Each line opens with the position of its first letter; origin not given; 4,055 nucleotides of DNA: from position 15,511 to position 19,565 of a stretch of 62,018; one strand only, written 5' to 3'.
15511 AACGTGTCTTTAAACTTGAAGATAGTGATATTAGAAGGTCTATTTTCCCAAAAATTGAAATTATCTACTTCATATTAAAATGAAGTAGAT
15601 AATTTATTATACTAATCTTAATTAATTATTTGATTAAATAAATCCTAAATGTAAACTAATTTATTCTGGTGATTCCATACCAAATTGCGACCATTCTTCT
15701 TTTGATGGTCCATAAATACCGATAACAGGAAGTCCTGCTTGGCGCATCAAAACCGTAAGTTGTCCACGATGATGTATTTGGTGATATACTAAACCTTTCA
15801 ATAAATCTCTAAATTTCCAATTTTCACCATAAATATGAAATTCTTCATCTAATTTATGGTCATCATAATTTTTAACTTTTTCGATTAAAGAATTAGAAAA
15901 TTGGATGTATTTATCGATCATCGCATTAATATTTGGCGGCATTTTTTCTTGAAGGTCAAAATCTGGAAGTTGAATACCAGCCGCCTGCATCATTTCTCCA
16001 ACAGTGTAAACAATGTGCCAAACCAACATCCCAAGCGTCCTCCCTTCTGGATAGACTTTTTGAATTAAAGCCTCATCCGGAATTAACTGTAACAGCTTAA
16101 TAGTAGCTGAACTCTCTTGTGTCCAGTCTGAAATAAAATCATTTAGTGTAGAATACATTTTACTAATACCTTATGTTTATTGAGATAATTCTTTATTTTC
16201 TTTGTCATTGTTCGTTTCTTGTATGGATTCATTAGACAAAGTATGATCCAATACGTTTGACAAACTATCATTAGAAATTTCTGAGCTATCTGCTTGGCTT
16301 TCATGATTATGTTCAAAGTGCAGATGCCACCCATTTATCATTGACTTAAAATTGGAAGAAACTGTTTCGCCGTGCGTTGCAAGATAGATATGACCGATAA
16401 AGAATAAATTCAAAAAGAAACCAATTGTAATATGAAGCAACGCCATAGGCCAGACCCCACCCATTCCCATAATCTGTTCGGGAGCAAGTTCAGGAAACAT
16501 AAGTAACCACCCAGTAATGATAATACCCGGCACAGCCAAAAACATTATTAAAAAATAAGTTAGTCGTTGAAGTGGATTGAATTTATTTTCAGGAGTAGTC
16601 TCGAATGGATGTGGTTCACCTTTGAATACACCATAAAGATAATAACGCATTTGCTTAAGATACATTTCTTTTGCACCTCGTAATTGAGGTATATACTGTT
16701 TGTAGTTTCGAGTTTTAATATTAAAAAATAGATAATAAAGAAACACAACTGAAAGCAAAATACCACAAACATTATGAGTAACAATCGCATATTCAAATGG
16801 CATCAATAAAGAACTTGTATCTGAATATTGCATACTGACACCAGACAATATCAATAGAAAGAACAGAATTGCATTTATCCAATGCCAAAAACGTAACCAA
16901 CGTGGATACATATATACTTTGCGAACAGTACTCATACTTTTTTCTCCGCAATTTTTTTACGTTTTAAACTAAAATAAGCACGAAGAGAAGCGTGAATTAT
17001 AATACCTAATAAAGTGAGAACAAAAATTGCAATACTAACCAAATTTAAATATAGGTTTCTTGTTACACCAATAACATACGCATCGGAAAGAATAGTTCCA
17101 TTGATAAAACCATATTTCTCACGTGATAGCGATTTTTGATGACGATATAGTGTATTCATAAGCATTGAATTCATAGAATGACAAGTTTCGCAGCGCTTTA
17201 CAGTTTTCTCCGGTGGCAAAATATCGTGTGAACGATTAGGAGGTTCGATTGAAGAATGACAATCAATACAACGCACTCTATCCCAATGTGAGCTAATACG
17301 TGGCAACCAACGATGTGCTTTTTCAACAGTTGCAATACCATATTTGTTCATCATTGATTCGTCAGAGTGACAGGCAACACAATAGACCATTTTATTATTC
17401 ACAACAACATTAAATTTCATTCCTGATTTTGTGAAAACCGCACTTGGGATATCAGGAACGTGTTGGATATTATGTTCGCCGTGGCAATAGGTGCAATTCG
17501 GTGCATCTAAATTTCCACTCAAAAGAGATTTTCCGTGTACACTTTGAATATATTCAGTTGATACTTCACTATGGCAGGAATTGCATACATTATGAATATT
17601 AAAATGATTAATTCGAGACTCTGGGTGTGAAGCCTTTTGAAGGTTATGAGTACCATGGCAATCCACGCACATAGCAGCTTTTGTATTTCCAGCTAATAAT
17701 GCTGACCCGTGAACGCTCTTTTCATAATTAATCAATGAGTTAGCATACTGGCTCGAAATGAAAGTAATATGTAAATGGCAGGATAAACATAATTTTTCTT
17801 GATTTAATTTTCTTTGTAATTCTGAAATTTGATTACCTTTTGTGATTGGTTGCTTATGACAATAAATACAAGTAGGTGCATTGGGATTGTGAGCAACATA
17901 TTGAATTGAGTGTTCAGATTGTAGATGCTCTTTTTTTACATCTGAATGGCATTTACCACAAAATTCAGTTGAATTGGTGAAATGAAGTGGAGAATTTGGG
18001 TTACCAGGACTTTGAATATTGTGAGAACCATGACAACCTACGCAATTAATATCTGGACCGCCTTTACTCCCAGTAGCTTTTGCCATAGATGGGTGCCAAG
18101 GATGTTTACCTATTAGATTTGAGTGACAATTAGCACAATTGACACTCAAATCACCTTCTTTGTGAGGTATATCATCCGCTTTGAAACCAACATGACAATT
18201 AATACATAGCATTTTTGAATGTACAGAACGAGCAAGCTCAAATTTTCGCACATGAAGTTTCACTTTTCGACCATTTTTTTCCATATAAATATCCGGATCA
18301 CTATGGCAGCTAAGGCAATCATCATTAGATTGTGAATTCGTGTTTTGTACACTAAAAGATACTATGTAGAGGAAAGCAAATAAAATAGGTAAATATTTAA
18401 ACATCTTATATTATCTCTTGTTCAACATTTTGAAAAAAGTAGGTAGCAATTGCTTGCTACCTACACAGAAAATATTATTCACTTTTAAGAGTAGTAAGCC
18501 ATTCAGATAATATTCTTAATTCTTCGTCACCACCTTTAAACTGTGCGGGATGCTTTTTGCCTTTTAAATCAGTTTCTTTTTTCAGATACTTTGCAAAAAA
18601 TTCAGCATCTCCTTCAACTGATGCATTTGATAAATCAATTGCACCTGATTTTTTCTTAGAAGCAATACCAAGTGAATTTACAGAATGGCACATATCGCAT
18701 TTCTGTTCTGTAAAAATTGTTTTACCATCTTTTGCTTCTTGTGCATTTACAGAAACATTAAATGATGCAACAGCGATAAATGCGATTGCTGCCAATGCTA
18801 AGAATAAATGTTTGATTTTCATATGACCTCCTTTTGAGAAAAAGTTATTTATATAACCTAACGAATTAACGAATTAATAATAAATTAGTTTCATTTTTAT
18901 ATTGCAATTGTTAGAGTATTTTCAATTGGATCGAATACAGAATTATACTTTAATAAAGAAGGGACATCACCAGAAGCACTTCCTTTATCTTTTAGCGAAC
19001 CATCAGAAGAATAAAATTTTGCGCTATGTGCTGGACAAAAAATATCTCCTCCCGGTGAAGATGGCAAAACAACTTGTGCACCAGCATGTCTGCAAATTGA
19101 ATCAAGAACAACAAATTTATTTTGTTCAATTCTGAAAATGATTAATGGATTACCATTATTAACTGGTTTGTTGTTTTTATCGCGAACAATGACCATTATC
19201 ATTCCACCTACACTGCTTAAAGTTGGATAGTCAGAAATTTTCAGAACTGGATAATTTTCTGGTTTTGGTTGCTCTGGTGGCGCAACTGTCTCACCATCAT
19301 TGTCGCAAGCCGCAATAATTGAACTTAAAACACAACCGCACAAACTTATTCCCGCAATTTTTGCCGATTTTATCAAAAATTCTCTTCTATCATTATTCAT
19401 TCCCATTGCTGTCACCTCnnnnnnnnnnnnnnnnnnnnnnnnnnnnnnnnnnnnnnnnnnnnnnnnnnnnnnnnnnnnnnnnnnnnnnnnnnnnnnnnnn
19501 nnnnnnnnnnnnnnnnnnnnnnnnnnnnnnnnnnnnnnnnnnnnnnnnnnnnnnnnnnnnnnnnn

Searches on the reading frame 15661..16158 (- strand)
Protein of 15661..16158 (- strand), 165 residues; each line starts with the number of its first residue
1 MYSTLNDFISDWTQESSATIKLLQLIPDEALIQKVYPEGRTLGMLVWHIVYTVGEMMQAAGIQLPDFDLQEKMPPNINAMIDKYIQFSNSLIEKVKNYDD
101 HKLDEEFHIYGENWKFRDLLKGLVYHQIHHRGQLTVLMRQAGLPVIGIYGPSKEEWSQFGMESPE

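Call 3: search_protein_families(library=pfam, proteins=[window:15661-16158:-], max_evalue=0.1)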
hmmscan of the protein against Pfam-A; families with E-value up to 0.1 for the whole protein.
window:15661-16158:- (165 aa): 3 families
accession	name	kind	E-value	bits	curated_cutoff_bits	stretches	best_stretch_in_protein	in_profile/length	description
PF05163.17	DinB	-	2.6e-19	70.2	23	1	1-157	1-161/165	DinB family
PF12867.12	DinB_2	-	1.6e-08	35.5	24.8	1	14-134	4-128/128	DinB superfamily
PF04978.18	MST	-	0.022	15.7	27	0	23-137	17-143/149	Mycothiol-S-transferase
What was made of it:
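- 15661..16158 (-): DinB-family protein. It is probably not part of the system. Pfam DinB (call 3).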

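Call 4: search_protein_families(library=ncbifam, proteins=[window:15661-16158:-], max_evalue=0.1)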
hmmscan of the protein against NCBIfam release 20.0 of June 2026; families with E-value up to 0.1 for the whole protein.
window:15661-16158:- (165 aa): 1 family
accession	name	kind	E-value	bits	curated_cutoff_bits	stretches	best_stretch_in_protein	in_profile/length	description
NF012212.1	ANT_9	subfamily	0.07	12.4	340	1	107-155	99-145/249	aminoglycoside nucleotidyltransferase ANT(9)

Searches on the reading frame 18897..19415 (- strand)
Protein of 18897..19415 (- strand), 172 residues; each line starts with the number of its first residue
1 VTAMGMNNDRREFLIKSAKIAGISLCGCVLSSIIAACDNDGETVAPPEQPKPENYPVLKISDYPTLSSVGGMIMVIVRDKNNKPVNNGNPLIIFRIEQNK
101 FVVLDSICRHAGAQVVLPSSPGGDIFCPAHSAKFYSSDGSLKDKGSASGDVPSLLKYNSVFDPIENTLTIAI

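Call 3: search_protein_families(library=pfam, proteins=[window:18897-19415:-], max_evalue=0.1)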
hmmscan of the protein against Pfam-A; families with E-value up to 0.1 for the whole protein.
window:18897-19415:- (172 aa): 1 family
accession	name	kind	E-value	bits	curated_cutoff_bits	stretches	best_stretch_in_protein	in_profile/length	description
PF00355.32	Rieske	-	3.5e-09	36.9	20.3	1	87-143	22-77/88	Rieske [2Fe-2S] domain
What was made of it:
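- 18897..19415 (-): Tat-exported Rieske [2Fe-2S] lipoprotein, the conserved partner of the haem-porin. Pfam Rieske at E 3.5e-9 (call 3).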

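Call 4: search_protein_families(library=ncbifam, proteins=[window:18897-19415:-], max_evalue=0.1)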
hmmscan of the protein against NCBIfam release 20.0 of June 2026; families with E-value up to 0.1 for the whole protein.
window:18897-19415:- (172 aa): 4 families
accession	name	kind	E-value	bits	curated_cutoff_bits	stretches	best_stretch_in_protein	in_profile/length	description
TIGR01416.1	Rieske_proteo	equivalog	0.013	15.5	97.4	0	94-137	102-147/176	ubiquinol-cytochrome c reductase iron-sulfur subunit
NF058607.1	GlBtMonoOxGbcA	equivalog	0.013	13.9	670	1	88-150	78-140/420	glycine betaine monooxygenase oxygenase subunit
NF041683.1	ant_diox_AndAb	equivalog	0.029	14.6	150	1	78-132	13-66/100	anthranilate 1,2-dioxygenase ferredoxin subunit AndAb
NF041174.1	SDX_Thmprot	equivalog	0.06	13.5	170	0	85-143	19-78/109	sulredoxin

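Call 75: search_solved_structures(query=window:18897-19415:-, max_evalue=1)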
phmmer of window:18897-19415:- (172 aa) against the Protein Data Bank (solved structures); distinct sequences matched with E-value up to 1: 42.
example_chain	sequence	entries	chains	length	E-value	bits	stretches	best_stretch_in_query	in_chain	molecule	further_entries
1rie_A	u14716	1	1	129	0.0071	19.8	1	94-153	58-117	RIESKE IRON-SULFUR PROTEIN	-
3cwb_E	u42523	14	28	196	0.0086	19.5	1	94-147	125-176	MITOCHONDRIAL UBIQUINOL-CYTOCHROME C REDUCTASE IRON-SULFUR PROTEIN | Cytochrome b-c1 complex subunit Rieske, mitochondrial | CYTOCHROME B-C1 COMPLEX SUBUNIT 5, 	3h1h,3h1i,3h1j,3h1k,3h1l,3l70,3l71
4qdc_A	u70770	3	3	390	0.0087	19.5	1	73-134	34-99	3-ketosteroid 9alpha-hydroxylase oxygenase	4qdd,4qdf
5j4z_AE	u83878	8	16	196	0.015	18.7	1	94-153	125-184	Cytochrome b-c1 complex subunit Rieske, mitochondrial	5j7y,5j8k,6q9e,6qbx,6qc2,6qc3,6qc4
1be3_E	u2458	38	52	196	0.015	18.7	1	94-153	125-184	CYTOCHROME BC1 COMPLEX | UBIQUINOL-CYTOCHROME C REDUCTASE IRON-SULFUR SUBUNIT | UBIQUINOL-CYTOCHROME C REDUCTASE IRON-SULFUR SUBUNIT, MITOCHONDRIAL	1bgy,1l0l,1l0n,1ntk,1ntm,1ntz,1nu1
1bcc_E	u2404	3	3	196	0.016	18.6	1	94-153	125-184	UBIQUINOL CYTOCHROME C OXIDOREDUCTASE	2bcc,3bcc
8iog_C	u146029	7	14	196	0.022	18.1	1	94-146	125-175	Cytochrome b-c1 complex subunit Rieske, mitochondrial | Rieske domain-containing protein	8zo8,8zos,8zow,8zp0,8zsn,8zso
7o37_E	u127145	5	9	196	0.023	18.1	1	94-146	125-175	Cytochrome b-c1 complex subunit Rieske, mitochondrial | Cytochrome b-c1 complex subunit 9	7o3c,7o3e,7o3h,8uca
4d6t_V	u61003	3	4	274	0.026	17.9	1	94-153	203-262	CYTOCHROME B-C1 COMPLEX SUBUNIT RIESKE, MITOCHONDRIAL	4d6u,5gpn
4d6t_E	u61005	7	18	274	0.026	17.9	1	94-153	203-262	CYTOCHROME B-C1 COMPLEX SUBUNIT RIESKE, MITOCHONDRIAL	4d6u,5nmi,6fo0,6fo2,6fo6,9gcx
8iuf_QE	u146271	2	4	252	0.028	17.8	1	95-145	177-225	UQCRFS1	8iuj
4qdf_B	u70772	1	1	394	0.032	17.6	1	87-141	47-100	3-ketosteroid 9alpha-hydroxylase oxygenase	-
2zyl_A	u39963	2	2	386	0.035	17.5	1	87-140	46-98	POSSIBLE OXIDOREDUCTASE | 3-ketosteroid-9-alpha-monooxygenase oxygenase subunit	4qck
5gup_2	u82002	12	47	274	0.038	17.4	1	94-146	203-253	Cytochrome b-c1 complex subunit Rieske, mitochondrial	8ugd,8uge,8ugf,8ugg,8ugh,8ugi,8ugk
8ugj_3E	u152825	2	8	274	0.039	17.4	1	94-146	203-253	Cytochrome b-c1 complex subunit Rieske, mitochondrial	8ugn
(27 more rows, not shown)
